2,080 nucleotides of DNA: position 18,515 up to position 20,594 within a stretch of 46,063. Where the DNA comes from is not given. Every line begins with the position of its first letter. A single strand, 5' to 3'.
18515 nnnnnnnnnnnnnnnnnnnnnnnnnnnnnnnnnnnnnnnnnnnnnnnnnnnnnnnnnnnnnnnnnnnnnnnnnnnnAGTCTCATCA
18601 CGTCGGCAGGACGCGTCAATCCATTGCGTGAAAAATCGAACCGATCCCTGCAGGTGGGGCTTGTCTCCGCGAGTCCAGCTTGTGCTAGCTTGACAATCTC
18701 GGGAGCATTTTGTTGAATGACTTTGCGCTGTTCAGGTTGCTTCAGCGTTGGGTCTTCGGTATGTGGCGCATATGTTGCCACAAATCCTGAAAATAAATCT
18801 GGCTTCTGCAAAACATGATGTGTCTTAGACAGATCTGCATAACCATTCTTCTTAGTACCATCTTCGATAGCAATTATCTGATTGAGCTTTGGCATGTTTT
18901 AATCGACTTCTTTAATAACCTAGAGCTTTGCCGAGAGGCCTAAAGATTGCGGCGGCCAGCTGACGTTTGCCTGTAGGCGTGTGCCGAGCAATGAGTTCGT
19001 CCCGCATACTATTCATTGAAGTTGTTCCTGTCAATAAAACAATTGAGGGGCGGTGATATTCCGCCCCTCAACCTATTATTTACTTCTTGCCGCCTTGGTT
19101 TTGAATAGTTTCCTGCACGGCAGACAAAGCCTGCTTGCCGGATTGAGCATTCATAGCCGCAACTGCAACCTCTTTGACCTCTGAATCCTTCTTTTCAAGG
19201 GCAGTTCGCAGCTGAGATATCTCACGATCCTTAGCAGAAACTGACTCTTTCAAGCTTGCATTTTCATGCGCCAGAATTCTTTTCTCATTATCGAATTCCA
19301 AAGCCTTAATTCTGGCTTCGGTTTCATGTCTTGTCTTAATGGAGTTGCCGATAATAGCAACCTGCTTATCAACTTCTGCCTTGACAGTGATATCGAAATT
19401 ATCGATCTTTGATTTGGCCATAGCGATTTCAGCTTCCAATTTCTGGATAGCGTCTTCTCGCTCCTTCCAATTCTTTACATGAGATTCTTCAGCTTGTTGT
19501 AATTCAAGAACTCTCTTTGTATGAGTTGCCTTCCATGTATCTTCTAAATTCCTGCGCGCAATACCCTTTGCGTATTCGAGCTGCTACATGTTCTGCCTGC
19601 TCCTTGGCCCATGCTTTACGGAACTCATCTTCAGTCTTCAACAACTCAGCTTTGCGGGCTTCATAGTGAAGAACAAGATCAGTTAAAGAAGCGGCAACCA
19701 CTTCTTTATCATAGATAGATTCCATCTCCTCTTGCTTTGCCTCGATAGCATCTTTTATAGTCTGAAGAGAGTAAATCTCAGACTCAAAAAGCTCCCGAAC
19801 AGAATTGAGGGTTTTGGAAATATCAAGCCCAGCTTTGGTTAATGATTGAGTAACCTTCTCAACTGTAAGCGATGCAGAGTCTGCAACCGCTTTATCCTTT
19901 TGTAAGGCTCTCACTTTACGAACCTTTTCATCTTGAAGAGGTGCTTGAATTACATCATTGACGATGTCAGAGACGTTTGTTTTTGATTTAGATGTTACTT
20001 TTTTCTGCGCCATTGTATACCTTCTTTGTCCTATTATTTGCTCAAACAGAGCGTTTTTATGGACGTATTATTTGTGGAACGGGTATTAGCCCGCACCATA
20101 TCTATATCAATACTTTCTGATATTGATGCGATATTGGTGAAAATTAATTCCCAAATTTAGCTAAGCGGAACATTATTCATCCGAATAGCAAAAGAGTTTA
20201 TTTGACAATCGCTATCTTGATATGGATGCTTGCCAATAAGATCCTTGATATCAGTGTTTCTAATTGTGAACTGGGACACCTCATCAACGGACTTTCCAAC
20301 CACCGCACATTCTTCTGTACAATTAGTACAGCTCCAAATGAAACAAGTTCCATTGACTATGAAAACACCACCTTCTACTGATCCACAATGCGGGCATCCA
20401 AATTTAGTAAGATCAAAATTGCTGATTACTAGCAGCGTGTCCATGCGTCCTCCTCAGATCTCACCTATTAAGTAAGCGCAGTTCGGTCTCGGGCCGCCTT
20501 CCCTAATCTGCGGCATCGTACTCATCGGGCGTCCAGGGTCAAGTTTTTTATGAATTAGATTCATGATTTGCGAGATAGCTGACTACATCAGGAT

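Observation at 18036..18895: Panacea-domain (DUF4065) two-gene cassette on a GC-elevated island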

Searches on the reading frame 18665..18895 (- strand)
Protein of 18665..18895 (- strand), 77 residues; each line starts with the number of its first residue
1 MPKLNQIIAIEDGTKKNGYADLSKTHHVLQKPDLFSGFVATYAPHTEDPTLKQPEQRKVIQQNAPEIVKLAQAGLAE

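Call 11: find_homologous_proteins(query=window:18665-18895:-, max_evalue=0.001)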
Query seq(77 aa) (77 aa): 5 proteins with E <= 0.001 among 6 candidates.
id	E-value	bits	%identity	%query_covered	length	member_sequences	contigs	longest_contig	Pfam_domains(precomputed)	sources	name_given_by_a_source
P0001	3.5e-43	162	100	100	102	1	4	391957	PF25283.2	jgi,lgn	jgi:hypothetical protein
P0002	3.2e-22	95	63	100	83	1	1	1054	PF25283.2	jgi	jgi:hypothetical protein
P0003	6.1e-17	79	64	87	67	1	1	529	PF25283.2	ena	-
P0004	4.3e-9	54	53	77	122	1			PF25283.2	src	-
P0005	2.4e-6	45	52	62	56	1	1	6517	PF25283.2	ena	-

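Call 12: find_encoding_contigs(protein=P0001, flank=6000, max_places=6)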
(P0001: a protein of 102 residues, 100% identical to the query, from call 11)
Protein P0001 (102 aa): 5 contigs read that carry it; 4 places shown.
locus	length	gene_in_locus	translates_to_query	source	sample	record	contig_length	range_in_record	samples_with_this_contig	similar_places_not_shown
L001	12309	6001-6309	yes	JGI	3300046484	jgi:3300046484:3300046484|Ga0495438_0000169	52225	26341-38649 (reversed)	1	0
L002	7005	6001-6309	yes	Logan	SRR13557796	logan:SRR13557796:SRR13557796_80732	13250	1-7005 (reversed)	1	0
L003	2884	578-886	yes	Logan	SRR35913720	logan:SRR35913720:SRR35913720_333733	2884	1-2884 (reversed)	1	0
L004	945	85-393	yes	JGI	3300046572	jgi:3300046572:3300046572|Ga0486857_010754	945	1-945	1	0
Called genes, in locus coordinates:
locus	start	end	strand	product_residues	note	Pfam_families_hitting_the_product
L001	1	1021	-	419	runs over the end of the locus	PF00082:Peptidase_S8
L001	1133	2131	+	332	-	PF14311:DUF4379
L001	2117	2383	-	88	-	-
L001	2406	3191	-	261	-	-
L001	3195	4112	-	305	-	-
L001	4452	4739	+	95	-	-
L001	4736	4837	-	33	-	-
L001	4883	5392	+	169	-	-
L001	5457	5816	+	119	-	-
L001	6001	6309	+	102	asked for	PF25283:DUF7873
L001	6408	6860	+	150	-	PF13274:SocA_Panacea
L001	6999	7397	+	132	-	PF25283:DUF7873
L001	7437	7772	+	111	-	-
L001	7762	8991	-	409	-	PF13692:Glyco_trans_1_4 (faint), PF13439:Glyco_transf_4 (weak), PF00534:Glycos_transf_1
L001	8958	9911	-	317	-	PF04230:PS_pyruv_trans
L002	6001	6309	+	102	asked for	PF25283:DUF7873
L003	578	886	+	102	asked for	PF25283:DUF7873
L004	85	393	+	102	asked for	PF25283:DUF7873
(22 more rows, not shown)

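Call 19: find_encoding_contigs(protein=P0002, flank=3000)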
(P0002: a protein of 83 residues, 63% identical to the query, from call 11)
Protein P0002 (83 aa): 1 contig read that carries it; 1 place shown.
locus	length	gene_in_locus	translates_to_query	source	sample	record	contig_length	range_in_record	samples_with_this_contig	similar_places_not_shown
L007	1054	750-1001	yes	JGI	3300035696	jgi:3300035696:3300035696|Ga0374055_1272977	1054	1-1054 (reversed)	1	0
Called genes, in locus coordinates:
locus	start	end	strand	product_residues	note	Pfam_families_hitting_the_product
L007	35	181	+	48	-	-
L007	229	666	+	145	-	-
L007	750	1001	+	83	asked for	PF25283:DUF7873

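Call 20: find_encoding_contigs(protein=P0005, flank=6000)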
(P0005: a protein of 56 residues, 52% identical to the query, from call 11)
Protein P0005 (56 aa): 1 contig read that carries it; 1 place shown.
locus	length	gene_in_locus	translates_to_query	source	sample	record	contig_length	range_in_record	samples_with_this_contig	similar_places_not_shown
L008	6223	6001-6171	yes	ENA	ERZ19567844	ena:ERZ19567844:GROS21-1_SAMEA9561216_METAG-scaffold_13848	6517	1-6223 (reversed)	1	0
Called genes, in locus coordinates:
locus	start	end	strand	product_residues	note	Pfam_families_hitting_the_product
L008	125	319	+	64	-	-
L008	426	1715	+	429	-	PF09414:RNA_ligase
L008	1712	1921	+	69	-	-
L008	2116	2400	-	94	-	-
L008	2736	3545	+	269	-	-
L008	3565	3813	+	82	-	-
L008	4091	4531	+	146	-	-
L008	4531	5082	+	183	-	-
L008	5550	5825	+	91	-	-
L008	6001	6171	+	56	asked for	PF25283:DUF7873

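Call 37: find_related_loci(query=window:18665-18895:-, collection=viral_contigs, flank=3000)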
Query seq(77 aa) (77 aa) in viral_contigs; peptide patterns used: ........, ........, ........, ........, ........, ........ (x = any residue, [..] = any of these).
8 stretches matched a pattern; 3 encode a relative of the query (tblastn E <= 1e-3); 3 distinct loci.
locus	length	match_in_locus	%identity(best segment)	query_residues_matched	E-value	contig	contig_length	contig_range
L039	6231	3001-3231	97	1-77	5e-50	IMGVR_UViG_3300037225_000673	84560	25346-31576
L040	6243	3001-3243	44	1-77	9e-17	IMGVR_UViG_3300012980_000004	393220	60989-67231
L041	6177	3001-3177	39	1-59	1e-10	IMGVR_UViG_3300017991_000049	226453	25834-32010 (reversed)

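Call 43: search_protein_families(library=ncbifam, proteins=[L039:3001-3735:+], max_evalue=0.1)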
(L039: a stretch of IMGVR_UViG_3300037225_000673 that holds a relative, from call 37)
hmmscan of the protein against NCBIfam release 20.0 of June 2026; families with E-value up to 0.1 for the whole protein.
L039:3001-3735:+ (244 aa): 0 families

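Call 44: search_protein_families(library=padloc, proteins=[L039:3001-3735:+], max_evalue=0.1)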
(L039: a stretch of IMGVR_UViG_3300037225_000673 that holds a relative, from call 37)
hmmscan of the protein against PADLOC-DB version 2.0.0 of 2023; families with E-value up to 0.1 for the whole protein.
L039:3001-3735:+ (244 aa): 0 families

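Call 90: find_related_loci(query=window:18665-18895:-, collection=metagenome_contigs, flank=3000)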
Query seq(77 aa) (77 aa) in metagenome_contigs; peptide patterns used: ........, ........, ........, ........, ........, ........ (x = any residue, [..] = any of these).
198 stretches matched a pattern; 67 encode a relative of the query (tblastn E <= 1e-3); 67 distinct loci.
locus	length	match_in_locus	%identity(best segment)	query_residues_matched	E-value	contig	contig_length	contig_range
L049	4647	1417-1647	92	1-77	4e-46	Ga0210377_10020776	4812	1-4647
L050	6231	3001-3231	91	1-77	3e-45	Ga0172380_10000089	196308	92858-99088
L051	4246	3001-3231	88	1-77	3e-44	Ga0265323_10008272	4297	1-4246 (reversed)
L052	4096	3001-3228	44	1-77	3e-16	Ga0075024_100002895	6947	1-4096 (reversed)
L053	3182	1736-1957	44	1-75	4e-16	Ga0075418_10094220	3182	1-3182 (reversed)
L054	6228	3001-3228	45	1-77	5e-16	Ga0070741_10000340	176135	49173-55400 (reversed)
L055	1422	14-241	42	1-77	6e-16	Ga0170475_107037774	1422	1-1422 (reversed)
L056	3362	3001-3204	46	1-69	6e-16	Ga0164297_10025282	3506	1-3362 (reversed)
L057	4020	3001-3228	40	1-77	9e-16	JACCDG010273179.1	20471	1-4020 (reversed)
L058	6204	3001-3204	48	1-69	1e-15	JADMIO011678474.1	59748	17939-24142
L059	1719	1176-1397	47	1-75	1e-15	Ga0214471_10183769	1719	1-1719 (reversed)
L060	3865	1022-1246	45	1-76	2e-15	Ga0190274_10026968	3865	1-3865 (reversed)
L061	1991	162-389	43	1-77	2e-15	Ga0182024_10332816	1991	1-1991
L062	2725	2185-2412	43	1-77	5e-15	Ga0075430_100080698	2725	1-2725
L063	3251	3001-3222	44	1-75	5e-15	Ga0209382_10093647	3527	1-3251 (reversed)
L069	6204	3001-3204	45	1-69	5e-15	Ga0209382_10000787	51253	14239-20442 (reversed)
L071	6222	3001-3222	44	1-75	8e-15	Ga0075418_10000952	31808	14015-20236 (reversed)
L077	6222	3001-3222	39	1-75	2e-14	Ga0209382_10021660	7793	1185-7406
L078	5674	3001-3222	39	1-75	3e-14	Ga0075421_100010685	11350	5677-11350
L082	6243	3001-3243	41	1-77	7e-14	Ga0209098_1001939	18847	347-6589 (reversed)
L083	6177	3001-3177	49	1-59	5e-14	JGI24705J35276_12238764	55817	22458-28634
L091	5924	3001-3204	41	1-69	8e-13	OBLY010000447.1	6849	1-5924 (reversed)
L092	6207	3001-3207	43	1-70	1e-12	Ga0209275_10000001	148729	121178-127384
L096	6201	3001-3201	41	1-68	2e-11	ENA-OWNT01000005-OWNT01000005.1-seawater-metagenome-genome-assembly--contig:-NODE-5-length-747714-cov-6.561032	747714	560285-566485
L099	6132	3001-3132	52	1-44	8e-11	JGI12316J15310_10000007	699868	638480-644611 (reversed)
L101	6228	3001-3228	34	1-77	6e-10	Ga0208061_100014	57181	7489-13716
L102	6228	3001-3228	35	1-77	8e-10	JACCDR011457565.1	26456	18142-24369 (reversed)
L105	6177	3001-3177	39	1-59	1e-9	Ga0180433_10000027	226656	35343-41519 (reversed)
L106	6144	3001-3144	44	1-48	2e-9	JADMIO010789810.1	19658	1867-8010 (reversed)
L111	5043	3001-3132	48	1-44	4e-8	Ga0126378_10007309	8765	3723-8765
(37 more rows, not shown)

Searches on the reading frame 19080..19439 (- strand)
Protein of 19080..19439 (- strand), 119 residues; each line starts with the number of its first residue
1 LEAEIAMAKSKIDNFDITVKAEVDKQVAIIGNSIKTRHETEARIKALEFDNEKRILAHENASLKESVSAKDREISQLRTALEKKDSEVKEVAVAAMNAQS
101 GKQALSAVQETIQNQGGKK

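Call 3: search_protein_families(library=pfam, proteins=[window:19080-19439:-], max_evalue=0.1)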
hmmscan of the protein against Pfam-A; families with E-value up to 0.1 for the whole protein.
window:19080-19439:- (119 aa): 2 families
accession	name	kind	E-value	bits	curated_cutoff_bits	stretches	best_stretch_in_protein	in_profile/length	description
PF18504.6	Csm1_N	-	0.00031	21.5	26.3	1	56-91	25-60/70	Csm1 N-terminal domain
PF03961.19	FapA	-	0.089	12.8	31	1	18-104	123-214/272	Flagellar Assembly Protein A beta solenoid domain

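Call 4: search_protein_families(library=phrogs, proteins=[window:19080-19439:-], max_evalue=0.01)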
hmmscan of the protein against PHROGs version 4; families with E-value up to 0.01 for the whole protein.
window:19080-19439:- (119 aa): 2 families
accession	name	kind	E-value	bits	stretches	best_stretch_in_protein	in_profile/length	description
phrog_30720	-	unknown function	0.001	19.7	1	16-102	109-195/204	-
phrog_1367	-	unknown function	0.0038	18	0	59-83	21-45/48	-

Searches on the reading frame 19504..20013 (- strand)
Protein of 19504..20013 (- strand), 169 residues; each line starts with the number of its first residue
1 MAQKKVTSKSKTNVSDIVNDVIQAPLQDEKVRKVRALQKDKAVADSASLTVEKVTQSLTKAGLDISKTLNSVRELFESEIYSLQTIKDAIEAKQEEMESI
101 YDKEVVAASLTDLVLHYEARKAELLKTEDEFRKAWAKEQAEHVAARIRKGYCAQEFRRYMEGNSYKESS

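Call 3: search_protein_families(library=pfam, proteins=[window:19504-20013:-], max_evalue=0.1)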
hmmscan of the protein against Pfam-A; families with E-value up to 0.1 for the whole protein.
window:19504-20013:- (169 aa): 2 families
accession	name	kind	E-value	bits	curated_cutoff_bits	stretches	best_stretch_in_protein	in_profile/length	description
PF07094.16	DUF1357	-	0.016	15.8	22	1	18-114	110-203/223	Protein of unknown function (DUF1357)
PF23921.1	DUF7260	-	0.05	13.5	27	1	42-146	102-201/242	Domain of unknown function (DUF7260)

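Call 4: search_protein_families(library=phrogs, proteins=[window:19504-20013:-], max_evalue=0.01)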
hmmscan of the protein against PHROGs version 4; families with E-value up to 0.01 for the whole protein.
window:19504-20013:- (169 aa): 0 families

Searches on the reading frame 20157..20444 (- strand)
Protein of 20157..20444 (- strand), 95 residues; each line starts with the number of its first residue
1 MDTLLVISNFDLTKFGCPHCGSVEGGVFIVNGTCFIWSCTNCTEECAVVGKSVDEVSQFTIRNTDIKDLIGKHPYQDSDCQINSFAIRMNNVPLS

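Call 3: search_protein_families(library=pfam, proteins=[window:20157-20444:-], max_evalue=0.1)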
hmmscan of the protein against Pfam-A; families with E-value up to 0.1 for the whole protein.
window:20157-20444:- (95 aa): 2 families
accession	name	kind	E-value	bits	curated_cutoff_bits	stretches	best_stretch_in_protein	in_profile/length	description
PF23548.1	Zn_ribbon_FGT1_2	-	0.036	14.1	27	1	11-22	17-28/35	FORGETTER1 second zinc ribbon domain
PF12760.12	Zn_ribbon_IS1595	-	0.037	14.4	25.4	1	14-43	18-44/46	Transposase zinc-ribbon domain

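Call 4: search_protein_families(library=phrogs, proteins=[window:20157-20444:-], max_evalue=0.01)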
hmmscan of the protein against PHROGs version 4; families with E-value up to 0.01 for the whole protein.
window:20157-20444:- (95 aa): 1 family
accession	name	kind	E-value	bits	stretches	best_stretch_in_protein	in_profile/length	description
phrog_5602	-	unknown function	0.0092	16.6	0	7-24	11-28/60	-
